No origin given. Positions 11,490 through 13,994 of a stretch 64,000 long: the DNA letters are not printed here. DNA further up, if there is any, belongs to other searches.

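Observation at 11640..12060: DnaK with a C-terminal double zinc-ribbon and poly-lysine extension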

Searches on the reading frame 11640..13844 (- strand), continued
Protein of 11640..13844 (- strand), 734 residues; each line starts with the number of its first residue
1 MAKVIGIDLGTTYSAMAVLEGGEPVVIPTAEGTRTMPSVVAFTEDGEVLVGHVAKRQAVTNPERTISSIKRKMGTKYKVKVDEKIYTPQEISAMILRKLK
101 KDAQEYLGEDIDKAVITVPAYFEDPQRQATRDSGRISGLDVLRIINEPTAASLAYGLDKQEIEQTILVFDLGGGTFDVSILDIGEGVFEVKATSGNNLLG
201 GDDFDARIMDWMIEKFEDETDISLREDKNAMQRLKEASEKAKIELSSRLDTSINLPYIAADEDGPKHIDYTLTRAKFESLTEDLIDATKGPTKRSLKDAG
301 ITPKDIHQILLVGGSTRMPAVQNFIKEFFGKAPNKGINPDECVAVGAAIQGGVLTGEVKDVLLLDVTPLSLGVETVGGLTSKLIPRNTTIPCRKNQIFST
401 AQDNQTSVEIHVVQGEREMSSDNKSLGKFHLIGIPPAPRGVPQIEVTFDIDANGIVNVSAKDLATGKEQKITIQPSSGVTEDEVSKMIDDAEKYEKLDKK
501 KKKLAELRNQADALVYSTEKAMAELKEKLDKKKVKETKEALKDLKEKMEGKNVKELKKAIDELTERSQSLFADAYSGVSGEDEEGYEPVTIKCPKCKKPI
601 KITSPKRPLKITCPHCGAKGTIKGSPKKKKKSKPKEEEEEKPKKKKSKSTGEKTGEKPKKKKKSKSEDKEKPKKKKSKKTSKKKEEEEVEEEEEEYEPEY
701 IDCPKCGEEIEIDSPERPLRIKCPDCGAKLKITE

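Call 8: find_homologous_proteins(query=window:11640-13844:-, max_evalue=1e-50)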
Query window:11640-13844:- (734 aa): 8000 proteins with E <= 1e-50 among 8000 candidates; the best 120 are listed.
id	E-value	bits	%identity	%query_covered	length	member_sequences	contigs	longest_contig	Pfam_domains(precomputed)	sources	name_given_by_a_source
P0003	0.0e+0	1591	100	100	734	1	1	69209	PF24441.2,PF00012.27,PF24042.2,PF06723.20,PF01155.26,PF21344.4,PF24623.3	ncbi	-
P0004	0.0e+0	1429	95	85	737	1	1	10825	PF00012.27,PF24042.2,PF06723.20,PF21344.4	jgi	jgi:molecular chaperone DnaK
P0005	0.0e+0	1424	88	100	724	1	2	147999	PF24441.2,PF00012.27,PF24042.2,PF06723.20,PF01155.26,PF21344.4,PF13717.12,PF13248.12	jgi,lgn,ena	-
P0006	0.0e+0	1408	93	85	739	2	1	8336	PF00012.27,PF24042.2,PF06723.20,PF21344.4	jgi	jgi:molecular chaperone DnaK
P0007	0.0e+0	1385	85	100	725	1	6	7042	PF00012.27,PF06723.20,PF01155.26,PF13717.12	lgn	-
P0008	0.0e+0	1385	91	85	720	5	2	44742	PF24441.2,PF00012.27,PF24042.2,PF06723.20,PF01155.26,PF21344.4,PF24623.3,PF13717.12,PF13248.12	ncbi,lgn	-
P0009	0.0e+0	1381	85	100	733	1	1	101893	PF00012.27,PF06723.20,PF01155.26,PF21344.4,PF13717.12,PF13248.12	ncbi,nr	ncbi:MAG: molecular chaperone DnaK [Candidatus Thermoplasmatota archaeon]|nr:molecular chaperone Dna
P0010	0.0e+0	1380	85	100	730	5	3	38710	PF00012.27,PF06723.20,PF01155.26,PF13717.12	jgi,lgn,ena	-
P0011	0.0e+0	1376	84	100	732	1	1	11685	PF00012.27,PF06723.20,PF01155.26,PF13717.12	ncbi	-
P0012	0.0e+0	1368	89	85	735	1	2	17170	PF24441.2,PF00012.27,PF06723.20,PF13717.12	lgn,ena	-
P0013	0.0e+0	1347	90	85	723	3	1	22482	PF00012.27,PF06723.20,PF21344.4,PF13717.12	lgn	-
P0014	0.0e+0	1323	82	100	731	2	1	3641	PF00012.27,PF06723.20,PF21344.4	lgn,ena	-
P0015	0.0e+0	1321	82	100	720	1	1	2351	PF00012.27,PF06723.20,PF21344.4,PF13717.12,PF13248.12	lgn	-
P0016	0.0e+0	1312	82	100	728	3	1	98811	PF00012.27,PF06723.20,PF13717.12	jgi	jgi:molecular chaperone DnaK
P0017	0.0e+0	1311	81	100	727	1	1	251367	PF00012.27,PF06723.20,PF01155.26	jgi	jgi:molecular chaperone DnaK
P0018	0.0e+0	1304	80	100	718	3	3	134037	PF00012.27,PF06723.20,PF01155.26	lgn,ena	-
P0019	0.0e+0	1202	92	81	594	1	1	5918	PF00012.27,PF06723.20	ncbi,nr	ncbi:MAG: molecular chaperone DnaK, partial [Candidatus Thermoplasmatota archaeon]|nr:molecular chap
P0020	0.0e+0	1087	73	85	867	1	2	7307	PF24441.2,PF00012.27,PF19134.7,PF06723.20,PF13719.11,PF01155.26,PF21344.4,PF24623.3,PF12773.14,PF13717.12,PF09723.16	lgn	-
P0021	0.0e+0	1087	73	85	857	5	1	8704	PF24441.2,PF00012.27,PF19134.7,PF06723.20,PF01155.26,PF21344.4,PF12773.14,PF13717.12,PF09723.16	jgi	-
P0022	0.0e+0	1042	71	85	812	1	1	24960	PF00012.27,PF24042.2,PF06723.20,PF01155.26,PF12773.14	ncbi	-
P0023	0.0e+0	1036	64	99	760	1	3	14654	PF12760.13,PF06723.20,PF01155.26,PF21344.4,PF13248.12,PF24441.2,PF00012.27,PF05129.19,PF19134.7,PF14354.14,PF24042.2,PF12773.14,PF09723.16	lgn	-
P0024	0.0e+0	1024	69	85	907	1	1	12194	PF00012.27,PF06723.20,PF01155.26,PF21344.4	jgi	jgi:molecular chaperone DnaK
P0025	0.0e+0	1014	61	99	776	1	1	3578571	PF00012.27,PF19134.7,PF06723.20,PF01155.26,PF21344.4,PF13717.12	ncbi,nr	ncbi:MAG: molecular chaperone DnaK [Thermoplasmata archaeon]|nr:MAG: molecular chaperone DnaK [Therm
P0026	0.0e+0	1011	63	99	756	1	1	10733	PF00012.27,PF05129.19,PF14354.14,PF24042.2,PF12760.13,PF06723.20,PF01155.26,PF21344.4,PF12773.14,PF13717.12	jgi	-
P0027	3.2e-295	999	61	99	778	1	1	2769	PF00012.27,PF19134.7,PF06723.20,PF21344.4,PF24623.3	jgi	jgi:molecular chaperone DnaK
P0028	9.0e-295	997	67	86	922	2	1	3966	PF00012.27,PF24042.2,PF06723.20,PF21344.4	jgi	jgi:molecular chaperone DnaK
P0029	2.5e-292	989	70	85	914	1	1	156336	PF00012.27,PF06723.20,PF01155.26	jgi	jgi:molecular chaperone DnaK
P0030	1.9e-291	987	69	85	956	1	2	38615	PF00012.27,PF06723.20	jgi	jgi:molecular chaperone DnaK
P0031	1.4e-290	984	61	99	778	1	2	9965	PF00012.27,PF06723.20,PF21344.4,PF24623.3,PF13717.12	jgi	jgi:molecular chaperone DnaK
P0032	1.7e-290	983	68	85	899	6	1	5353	PF00012.27,PF06723.20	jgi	jgi:molecular chaperone DnaK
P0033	1.9e-290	983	64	99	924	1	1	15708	PF00012.27,PF24042.2,PF06723.20,PF21344.4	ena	-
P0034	6.3e-290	981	66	85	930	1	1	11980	PF00012.27,PF06723.20,PF21344.4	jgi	jgi:molecular chaperone DnaK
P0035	6.3e-288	975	69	85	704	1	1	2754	PF00012.27,PF06723.20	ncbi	-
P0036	1.5e-287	974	63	99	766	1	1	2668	PF00012.27,PF19134.7,PF06723.20,PF01155.26,PF21344.4,PF13717.12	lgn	-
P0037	1.5e-285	967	62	99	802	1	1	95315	PF00012.27,PF19134.7,PF06723.20,PF13717.12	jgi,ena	-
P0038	6.4e-285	965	69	85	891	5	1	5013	PF00012.27,PF06723.20,PF01155.26,PF21344.4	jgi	-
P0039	1.9e-279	947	92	63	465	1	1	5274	PF00012.27,PF06723.20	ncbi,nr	ncbi:MAG TPA: molecular chaperone DnaK, partial [Euryarchaeota archaeon]|nr:molecular chaperone DnaK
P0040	8.0e-279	945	60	99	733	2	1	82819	PF00012.27,PF06723.20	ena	-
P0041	2.4e-278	943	59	99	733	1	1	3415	PF00012.27,PF06723.20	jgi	-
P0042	1.2e-275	934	63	85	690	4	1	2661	PF00012.27,PF06723.20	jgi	-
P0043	4.2e-275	932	59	99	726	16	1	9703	PF00012.27,PF06723.20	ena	-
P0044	1.2e-274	931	59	99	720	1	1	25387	PF00012.27,PF24042.2,PF06723.20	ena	-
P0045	2.2e-267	907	63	85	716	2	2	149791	PF00012.27,PF06723.20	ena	-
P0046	5.5e-257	873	-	-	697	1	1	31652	PF00012.27,PF06723.20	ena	-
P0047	2.2e-254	864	69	78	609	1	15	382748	PF00012.27,PF06723.20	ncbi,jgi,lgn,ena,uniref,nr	ncbi:MAG: molecular chaperone DnaK [Thermoanaerobacter sp.]|jgi:molecular chaperone DnaK|uniref:mole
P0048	4.4e-254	863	69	78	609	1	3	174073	PF00012.27,PF06723.20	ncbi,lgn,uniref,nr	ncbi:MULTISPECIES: molecular chaperone DnaK [Desulfofundulus]|uniref:Chaperone protein DnaK n=1 Tax=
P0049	4.6e-254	863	69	78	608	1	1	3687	PF00012.27,PF06723.20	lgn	-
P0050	9.8e-254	862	69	78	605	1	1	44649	PF00012.27,PF06723.20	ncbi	-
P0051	2.3e-253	861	69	78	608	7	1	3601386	PF00012.27,PF06723.20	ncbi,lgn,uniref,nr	ncbi:Chaperone protein dnaK [Desulfofundulus kuznetsovii DSM 6115]|uniref:Chaperone protein DnaK n=1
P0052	2.6e-253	860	67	80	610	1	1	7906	PF00012.27,PF06723.20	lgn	-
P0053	2.7e-253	860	67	80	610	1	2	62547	PF00012.27,PF06723.20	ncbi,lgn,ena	-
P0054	2.8e-253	860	67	80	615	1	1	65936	PF00012.27,PF06723.20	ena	-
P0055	3.5e-253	860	67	80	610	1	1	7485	PF00012.27,PF06723.20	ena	-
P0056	4.5e-253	860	67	80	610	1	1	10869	PF00012.27,PF06723.20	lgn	-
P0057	5.0e-253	860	69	78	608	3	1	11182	PF00012.27,PF06723.20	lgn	-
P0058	6.5e-253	859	67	80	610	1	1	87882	PF00012.27,PF06723.20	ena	-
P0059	9.5e-253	859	67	80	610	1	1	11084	PF00012.27,PF06723.20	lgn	-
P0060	1.0e-252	858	67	80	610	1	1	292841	PF00012.27,PF06723.20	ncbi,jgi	-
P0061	2.4e-252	857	69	78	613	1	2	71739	PF00012.27,PF06723.20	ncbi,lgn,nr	ncbi:MAG: molecular chaperone DnaK [Desulfotomaculum sp.]|nr:molecular chaperone DnaK [Desulfotomacu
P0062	2.8e-252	857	67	78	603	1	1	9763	PF00012.27,PF06723.20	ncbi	ncbi:molecular chaperone DnaK [Thermodesulfitimonas sp.]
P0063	3.7e-252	857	67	78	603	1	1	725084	PF00012.27,PF06723.20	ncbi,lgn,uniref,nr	ncbi:molecular chaperone DnaK [Thermodesulfitimonas autotrophica]|uniref:Chaperone protein DnaK n=1 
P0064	1.1e-251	855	68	78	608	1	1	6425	PF00012.27,PF06723.20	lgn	-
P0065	3.8e-251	853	68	78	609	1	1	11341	PF00012.27,PF06723.20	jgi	-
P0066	4.1e-251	853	68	78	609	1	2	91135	PF00012.27,PF06723.20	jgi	-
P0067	4.3e-251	853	68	78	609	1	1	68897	PF00012.27,PF06723.20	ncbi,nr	ncbi:MAG: molecular chaperone DnaK [Armatimonadetes bacterium]|nr:molecular chaperone DnaK [Armatimo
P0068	6.6e-251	853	67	80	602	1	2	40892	PF00012.27,PF06723.20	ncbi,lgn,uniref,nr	ncbi:molecular chaperone DnaK [Carboxydothermus pertinax]|uniref:Chaperone protein DnaK n=1 Tax=Carb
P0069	1.2e-250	852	69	77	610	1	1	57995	PF00012.27,PF06723.20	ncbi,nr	ncbi:MAG: molecular chaperone DnaK [Thermoanaerobacteraceae bacterium]|nr:molecular chaperone DnaK [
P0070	1.2e-250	852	68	80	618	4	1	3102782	PF00012.27,PF06723.20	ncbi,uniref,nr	ncbi:Chaperone protein DnaK [Koleobacter methoxysyntrophicus]|uniref:Chaperone protein DnaK n=1 Tax=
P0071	1.5e-250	851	67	80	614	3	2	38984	PF00012.27,PF06723.20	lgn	-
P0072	1.6e-250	851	69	77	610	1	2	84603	PF00012.27,PF06723.20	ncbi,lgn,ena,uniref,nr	ncbi:molecular chaperone DnaK [Desulfofundulus thermobenzoicus]|uniref:Chaperone protein DnaK n=1 Ta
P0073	1.7e-250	851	68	78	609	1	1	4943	PF00012.27,PF06723.20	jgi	-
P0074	1.9e-250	851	67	78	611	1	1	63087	PF00012.27,PF06723.20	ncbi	ncbi:MAG: molecular chaperone DnaK [Bacillota bacterium]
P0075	2.6e-250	851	67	78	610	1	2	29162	PF00012.27,PF06723.20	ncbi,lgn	-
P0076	2.6e-250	851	67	79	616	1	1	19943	PF00012.27,PF06723.20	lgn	-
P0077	6.4e-250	849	68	78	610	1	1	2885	PF00012.27,PF06723.20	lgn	-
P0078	6.6e-250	849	67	80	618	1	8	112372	PF00012.27,PF06723.20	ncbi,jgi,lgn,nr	ncbi:MAG: molecular chaperone DnaK [Thermosediminibacterales bacterium]|jgi:molecular chaperone DnaK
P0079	7.6e-250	849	66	80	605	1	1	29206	PF00012.27,PF06723.20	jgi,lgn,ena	-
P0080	8.3e-250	849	67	78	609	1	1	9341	PF00012.27,PF06723.20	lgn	-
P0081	8.4e-250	849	68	78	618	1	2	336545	PF00012.27,PF06723.20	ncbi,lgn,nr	ncbi:MAG: molecular chaperone DnaK [Thermosediminibacterales bacterium]|nr:molecular chaperone DnaK 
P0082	1.1e-249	848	66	80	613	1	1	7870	PF00012.27,PF06723.20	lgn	-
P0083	1.2e-249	848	67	78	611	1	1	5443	PF00012.27,PF06723.20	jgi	jgi:molecular chaperone DnaK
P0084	1.4e-249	848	69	78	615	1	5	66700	PF00012.27,PF06723.20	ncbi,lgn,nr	ncbi:MAG: molecular chaperone DnaK [Thermosediminibacterales bacterium]|nr:molecular chaperone DnaK 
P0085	1.4e-249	848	69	78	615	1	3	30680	PF00012.27,PF06723.20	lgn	-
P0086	2.9e-249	847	66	80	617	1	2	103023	PF00012.27,PF06723.20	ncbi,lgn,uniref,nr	ncbi:chaperone protein DnaK [Thermosinus carboxydivorans Nor1]|uniref:Chaperone protein DnaK n=1 Tax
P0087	3.0e-249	847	67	78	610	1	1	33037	PF00012.27,PF06723.20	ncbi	-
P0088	4.0e-249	847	67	79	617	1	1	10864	PF00012.27,PF06723.20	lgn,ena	-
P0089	4.5e-249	846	68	78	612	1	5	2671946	PF00012.27,PF06723.20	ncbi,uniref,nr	ncbi:MAG: molecular chaperone DnaK [Moorella humiferrea]|uniref:Chaperone protein DnaK n=1 Tax=Neomo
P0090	4.9e-249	846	68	78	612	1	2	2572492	PF00012.27,PF06723.20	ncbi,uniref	ncbi:Chaperone protein DnaK [Moorella humiferrea]|uniref:molecular chaperone DnaK n=1 Tax=Neomoorell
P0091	6.0e-249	846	67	79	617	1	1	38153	PF00012.27,PF06723.20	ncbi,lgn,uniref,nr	ncbi:molecular chaperone DnaK [Sporolituus thermophilus]|uniref:Chaperone protein DnaK n=1 Tax=Sporo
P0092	6.4e-249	846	69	77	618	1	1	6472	PF00012.27,PF06723.20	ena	-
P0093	8.3e-249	846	69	77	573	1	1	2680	PF00012.27,PF06723.20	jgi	jgi:molecular chaperone DnaK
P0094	8.5e-249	846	67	78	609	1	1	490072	PF00012.27,PF06723.20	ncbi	ncbi:MAG: molecular chaperone DnaK [bacterium]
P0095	8.5e-249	846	67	78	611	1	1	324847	PF00012.27,PF06723.20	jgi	jgi:molecular chaperone DnaK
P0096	1.0e-248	845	67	78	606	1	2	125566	PF00012.27,PF06723.20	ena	-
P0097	5.1e-248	843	69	77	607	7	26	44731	PF00012.27,PF06723.20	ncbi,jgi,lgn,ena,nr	ncbi:MAG TPA: molecular chaperone DnaK [Clostridiales bacterium]|nr:molecular chaperone DnaK [Clostr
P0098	5.5e-248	843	67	78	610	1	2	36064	PF00012.27,PF06723.20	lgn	-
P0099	7.0e-248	843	68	78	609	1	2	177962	PF00012.27,PF06723.20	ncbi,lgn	-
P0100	7.9e-248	842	67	78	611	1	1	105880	PF00012.27,PF06723.20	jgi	-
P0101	1.1e-247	842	67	78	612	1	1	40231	PF00012.27,PF06723.20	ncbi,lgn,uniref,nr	ncbi:molecular chaperone DnaK [Desulfohalotomaculum tongense]|uniref:molecular chaperone DnaK n=1 Ta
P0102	1.4e-247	842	67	78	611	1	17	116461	PF00012.27,PF06723.20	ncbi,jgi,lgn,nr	ncbi:MAG: molecular chaperone DnaK [Clostridia bacterium]|jgi:molecular chaperone DnaK|nr:molecular 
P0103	2.4e-247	841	67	78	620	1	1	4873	PF00012.27,PF06723.20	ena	-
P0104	3.2e-247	840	66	80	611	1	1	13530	PF00012.27,PF06723.20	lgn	-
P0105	4.3e-247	840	68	78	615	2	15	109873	PF00012.27,PF06723.20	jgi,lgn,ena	-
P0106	5.1e-247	840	67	78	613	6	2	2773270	PF00012.27,PF06723.20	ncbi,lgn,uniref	ncbi:molecular chaperone DnaK [Moorella sp. ACPs]|uniref:molecular chaperone DnaK n=1 Tax=Neomoorell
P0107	5.9e-247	839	68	78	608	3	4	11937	PF00012.27,PF06723.20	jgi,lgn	jgi:molecular chaperone DnaK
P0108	6.6e-247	839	68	78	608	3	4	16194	PF00012.27,PF02782.23,PF06723.20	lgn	-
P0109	6.8e-247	839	67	78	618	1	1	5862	PF00012.27,PF06723.20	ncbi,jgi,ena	-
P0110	8.7e-247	839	67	79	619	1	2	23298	PF00012.27,PF06723.20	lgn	-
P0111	8.8e-247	839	67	78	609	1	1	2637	PF00012.27,PF06723.20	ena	-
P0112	9.6e-247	839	67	78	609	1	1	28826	PF00012.27,PF06723.20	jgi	jgi:molecular chaperone DnaK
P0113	1.3e-246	838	66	80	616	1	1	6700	PF00012.27,PF06723.20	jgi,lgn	-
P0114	1.4e-246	838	67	79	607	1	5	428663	PF00012.27,PF06723.20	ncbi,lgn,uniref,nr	ncbi:molecular chaperone DnaK [Garciella nitratireducens]|uniref:Chaperone protein DnaK n=1 Tax=Garc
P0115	1.6e-246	838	67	78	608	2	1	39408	PF00012.27,PF06723.20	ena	-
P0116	1.7e-246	838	66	80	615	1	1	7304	PF00012.27,PF06723.20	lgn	-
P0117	1.7e-246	838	68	77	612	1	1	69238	PF00012.27,PF06723.20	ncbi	ncbi:MAG: molecular chaperone DnaK [Bacillota bacterium]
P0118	2.0e-246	838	66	80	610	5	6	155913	PF00012.27,PF06723.20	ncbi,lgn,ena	-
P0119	2.0e-246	838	67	78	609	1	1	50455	PF00012.27,PF06723.20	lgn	-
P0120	2.2e-246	838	70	74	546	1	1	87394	PF00012.27,PF06723.20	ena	-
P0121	2.3e-246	838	66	78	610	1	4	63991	PF00012.27,PF06723.20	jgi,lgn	-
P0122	2.8e-246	837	67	78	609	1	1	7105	PF00012.27,PF06723.20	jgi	-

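Call 35: find_encoding_contigs(protein=P0003, flank=10000, max_places=3)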
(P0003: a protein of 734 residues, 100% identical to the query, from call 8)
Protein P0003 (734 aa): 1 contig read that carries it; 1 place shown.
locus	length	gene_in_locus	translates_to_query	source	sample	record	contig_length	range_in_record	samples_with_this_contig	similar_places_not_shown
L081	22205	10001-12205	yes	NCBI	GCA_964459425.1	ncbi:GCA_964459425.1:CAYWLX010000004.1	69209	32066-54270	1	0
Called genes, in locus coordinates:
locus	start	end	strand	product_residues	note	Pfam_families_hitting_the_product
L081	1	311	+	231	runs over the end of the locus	PF17963:Big_9 (faint)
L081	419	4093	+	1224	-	PF00932:LTD (weak)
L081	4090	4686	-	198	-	PF03575:Peptidase_S51 (weak), PF01174:SNO, PF00117:GATase (weak), PF07685:GATase_3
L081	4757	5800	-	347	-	PF04055:Radical_SAM, PF26257:DUF8061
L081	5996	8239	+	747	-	PF00931:NB-ARC (weak), PF01637:ATPase_2, PF13191:AAA_16 (weak), PF13401:AAA_22 (weak), PF25201:nSTAND6 (faint)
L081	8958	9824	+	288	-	-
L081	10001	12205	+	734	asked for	PF00012:HSP70, PF06723:MreB_Mbl, PF01155:HypA (faint), PF21344:Zn_ribbon_LysW (faint), PF24042:DUF7351 (faint), PF24441:DUF7560 (faint), PF24623:Phage_zn_bind_8 (faint)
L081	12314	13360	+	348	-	PF00226:DnaJ, PF01556:DnaJ_C, PF00684:DnaJ_CXXCXGXG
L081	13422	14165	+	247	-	PF01963:TraB_PrgY_gumN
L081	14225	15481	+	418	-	PF13620:CarboxypepD_reg (faint)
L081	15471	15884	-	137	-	PF03692:CxxCxxCC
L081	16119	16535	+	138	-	-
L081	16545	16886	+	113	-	PF01849:NAC, PF19026:UBA_HYPK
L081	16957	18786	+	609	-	PF01487:DHquinase_I (weak)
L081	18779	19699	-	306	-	PF17032:Zn_ribbon_15 (faint), PF01155:HypA (faint), PF13248:Zn_ribbon_3 (weak), PF12172:zf-ChsH2 (faint), PF12773:DZR, PF13240:Zn_Ribbon_1 (weak), PF18912:DZR_2 (faint), PF13240:Zn_Ribbon_1 (weak)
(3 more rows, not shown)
